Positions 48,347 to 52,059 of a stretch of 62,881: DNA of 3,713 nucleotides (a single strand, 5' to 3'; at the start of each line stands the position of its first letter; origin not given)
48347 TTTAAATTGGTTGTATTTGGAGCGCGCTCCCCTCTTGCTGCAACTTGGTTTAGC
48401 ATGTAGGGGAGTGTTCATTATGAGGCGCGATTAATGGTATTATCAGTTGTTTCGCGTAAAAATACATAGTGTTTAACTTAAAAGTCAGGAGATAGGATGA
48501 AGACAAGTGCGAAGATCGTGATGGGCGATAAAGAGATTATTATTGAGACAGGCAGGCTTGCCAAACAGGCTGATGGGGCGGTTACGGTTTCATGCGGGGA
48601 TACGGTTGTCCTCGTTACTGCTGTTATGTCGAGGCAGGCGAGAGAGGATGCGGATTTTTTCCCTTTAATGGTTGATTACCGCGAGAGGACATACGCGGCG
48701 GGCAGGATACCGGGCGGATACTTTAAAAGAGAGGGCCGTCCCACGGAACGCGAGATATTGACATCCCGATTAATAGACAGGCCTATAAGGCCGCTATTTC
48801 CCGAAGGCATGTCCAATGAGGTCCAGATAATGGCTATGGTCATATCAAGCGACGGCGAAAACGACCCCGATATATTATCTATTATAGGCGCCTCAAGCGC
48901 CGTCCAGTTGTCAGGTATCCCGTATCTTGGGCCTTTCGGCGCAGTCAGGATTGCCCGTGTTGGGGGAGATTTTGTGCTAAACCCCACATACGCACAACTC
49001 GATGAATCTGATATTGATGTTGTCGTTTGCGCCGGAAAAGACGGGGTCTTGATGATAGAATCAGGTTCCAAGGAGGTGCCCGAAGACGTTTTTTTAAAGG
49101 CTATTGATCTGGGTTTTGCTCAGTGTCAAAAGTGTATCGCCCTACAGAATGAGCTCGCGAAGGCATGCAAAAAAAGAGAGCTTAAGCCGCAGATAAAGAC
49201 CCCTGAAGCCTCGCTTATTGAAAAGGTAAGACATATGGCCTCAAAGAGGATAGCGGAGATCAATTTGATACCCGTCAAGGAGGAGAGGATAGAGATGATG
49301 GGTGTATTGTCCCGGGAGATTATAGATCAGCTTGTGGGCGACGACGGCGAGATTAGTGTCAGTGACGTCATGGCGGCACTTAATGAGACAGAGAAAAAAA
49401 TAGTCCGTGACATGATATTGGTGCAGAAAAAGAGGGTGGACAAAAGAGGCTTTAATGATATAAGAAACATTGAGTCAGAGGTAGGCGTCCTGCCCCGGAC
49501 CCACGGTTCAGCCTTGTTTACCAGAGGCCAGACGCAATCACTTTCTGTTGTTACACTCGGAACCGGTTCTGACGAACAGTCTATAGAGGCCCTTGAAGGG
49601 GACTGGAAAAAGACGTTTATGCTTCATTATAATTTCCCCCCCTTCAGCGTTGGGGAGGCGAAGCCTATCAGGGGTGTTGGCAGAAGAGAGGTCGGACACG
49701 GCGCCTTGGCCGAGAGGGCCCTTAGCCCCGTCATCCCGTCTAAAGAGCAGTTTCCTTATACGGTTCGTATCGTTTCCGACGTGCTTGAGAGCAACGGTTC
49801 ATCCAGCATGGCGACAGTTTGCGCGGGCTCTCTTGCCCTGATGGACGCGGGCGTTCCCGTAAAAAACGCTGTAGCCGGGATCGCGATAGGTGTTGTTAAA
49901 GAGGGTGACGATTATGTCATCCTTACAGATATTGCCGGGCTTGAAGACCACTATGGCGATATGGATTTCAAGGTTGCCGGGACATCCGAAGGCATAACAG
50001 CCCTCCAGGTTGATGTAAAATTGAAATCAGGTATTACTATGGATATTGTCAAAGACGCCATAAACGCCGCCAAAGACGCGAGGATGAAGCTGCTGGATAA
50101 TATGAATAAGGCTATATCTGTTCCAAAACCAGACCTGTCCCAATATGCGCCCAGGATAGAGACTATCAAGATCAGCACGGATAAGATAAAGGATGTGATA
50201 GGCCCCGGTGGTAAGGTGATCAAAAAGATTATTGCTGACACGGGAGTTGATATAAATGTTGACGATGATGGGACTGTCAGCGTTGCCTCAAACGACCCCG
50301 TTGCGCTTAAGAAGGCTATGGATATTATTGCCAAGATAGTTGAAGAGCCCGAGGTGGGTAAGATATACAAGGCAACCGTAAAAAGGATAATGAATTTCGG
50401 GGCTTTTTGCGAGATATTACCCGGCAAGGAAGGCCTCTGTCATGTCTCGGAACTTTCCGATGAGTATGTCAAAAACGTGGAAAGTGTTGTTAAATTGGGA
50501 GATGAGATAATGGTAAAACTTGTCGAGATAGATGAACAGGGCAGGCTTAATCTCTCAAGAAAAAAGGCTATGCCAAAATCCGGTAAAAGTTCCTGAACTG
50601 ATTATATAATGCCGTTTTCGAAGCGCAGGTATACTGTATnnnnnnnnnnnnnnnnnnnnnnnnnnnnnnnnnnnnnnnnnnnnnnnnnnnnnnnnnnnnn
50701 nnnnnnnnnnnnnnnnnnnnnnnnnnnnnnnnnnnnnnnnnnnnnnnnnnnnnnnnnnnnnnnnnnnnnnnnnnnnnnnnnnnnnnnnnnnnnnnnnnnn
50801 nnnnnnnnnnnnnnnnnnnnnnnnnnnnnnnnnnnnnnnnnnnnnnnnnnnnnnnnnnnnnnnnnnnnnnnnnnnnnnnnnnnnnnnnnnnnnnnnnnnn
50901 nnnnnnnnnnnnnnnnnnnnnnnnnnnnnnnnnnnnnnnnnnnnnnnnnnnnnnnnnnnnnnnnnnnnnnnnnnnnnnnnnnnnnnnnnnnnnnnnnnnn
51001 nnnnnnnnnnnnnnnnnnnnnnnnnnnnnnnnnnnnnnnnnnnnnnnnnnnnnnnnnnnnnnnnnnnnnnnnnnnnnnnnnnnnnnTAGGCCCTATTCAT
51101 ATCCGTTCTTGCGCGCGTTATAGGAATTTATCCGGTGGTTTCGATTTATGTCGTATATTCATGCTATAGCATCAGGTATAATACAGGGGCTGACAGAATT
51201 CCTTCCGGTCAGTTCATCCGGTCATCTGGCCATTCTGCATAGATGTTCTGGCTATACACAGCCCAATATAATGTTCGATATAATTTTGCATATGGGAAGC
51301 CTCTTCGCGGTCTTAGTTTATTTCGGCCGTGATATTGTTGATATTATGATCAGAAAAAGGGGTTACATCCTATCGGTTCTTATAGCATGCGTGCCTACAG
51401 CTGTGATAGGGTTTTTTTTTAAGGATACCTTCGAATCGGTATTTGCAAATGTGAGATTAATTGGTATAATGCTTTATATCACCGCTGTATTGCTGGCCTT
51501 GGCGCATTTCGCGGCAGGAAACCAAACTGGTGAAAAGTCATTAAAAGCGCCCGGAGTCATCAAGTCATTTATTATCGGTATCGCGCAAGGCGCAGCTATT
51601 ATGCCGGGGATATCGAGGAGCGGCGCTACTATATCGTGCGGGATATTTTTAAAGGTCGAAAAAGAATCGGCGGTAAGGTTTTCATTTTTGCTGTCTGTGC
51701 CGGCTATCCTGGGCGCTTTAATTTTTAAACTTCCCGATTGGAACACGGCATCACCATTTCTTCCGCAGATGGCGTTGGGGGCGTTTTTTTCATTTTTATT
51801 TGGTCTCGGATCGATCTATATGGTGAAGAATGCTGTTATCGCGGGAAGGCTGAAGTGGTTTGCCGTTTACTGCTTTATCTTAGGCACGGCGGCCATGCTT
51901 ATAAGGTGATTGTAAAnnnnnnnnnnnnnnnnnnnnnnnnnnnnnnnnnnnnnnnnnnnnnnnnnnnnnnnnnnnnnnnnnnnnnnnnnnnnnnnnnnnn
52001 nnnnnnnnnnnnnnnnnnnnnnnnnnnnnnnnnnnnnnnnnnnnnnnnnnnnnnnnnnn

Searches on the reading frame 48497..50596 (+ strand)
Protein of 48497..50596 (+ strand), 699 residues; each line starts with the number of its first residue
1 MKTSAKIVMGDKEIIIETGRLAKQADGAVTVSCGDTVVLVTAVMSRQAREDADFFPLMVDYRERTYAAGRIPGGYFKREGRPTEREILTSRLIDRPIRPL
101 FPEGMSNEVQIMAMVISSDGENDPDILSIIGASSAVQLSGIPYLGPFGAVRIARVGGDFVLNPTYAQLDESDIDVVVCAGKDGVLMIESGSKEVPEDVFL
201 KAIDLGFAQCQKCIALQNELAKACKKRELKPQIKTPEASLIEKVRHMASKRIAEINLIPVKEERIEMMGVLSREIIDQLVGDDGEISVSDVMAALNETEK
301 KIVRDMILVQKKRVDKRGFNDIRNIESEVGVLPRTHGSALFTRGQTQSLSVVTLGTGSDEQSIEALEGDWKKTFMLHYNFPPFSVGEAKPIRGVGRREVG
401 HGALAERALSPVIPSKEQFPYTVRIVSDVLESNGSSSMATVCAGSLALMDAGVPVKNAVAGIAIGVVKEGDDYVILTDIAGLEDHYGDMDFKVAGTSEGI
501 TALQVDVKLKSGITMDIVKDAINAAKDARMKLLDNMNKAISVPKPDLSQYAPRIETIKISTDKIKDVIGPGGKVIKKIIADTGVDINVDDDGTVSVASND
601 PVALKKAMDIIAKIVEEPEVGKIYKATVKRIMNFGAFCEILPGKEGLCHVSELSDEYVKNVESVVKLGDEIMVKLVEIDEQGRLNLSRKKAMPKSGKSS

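Call 54: search_protein_families(library=pfam, proteins=[window:48497-50596:+], max_evalue=0.00001)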
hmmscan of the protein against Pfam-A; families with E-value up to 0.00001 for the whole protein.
window:48497-50596:+ (699 aa): 5 families
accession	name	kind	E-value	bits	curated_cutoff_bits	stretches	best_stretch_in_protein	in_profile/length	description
PF01138.27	RNase_PH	-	3.7e-64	215.4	25.5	2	12-142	3-130/130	3' exoribonuclease family, domain 1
PF03725.20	RNase_PH_C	-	1.2e-20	73.7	20.8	1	145-208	1-66/67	3' exoribonuclease family, domain 2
PF00575.29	S1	-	3.1e-18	66.4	22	1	617-689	1-74/74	S1 RNA binding domain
PF00013.35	KH_1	-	9.7e-11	41.7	21.5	1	555-612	2-65/66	KH domain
PF03726.19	PNPase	-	2.1e-09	38.2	24.6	1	240-317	2-80/81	Polyribonucleotide nucleotidyltransferase, RNA binding domain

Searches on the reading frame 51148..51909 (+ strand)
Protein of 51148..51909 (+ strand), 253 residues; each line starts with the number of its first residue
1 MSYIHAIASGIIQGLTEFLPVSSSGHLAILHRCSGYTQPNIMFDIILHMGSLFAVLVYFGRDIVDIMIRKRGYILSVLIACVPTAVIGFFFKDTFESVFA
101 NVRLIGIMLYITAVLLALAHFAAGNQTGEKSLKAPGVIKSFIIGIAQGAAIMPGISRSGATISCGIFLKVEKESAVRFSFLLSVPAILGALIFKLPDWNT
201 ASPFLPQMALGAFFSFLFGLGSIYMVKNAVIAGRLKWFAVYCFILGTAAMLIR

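Call 54: search_protein_families(library=pfam, proteins=[window:51148-51909:+], max_evalue=0.00001)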
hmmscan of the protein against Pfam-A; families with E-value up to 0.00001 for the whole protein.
window:51148-51909:+ (253 aa): 1 family
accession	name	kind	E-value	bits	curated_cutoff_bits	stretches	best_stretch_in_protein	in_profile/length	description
PF02673.24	BacA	-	5.5e-67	226.6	33.4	1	6-247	1-256/257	Bacitracin resistance protein BacA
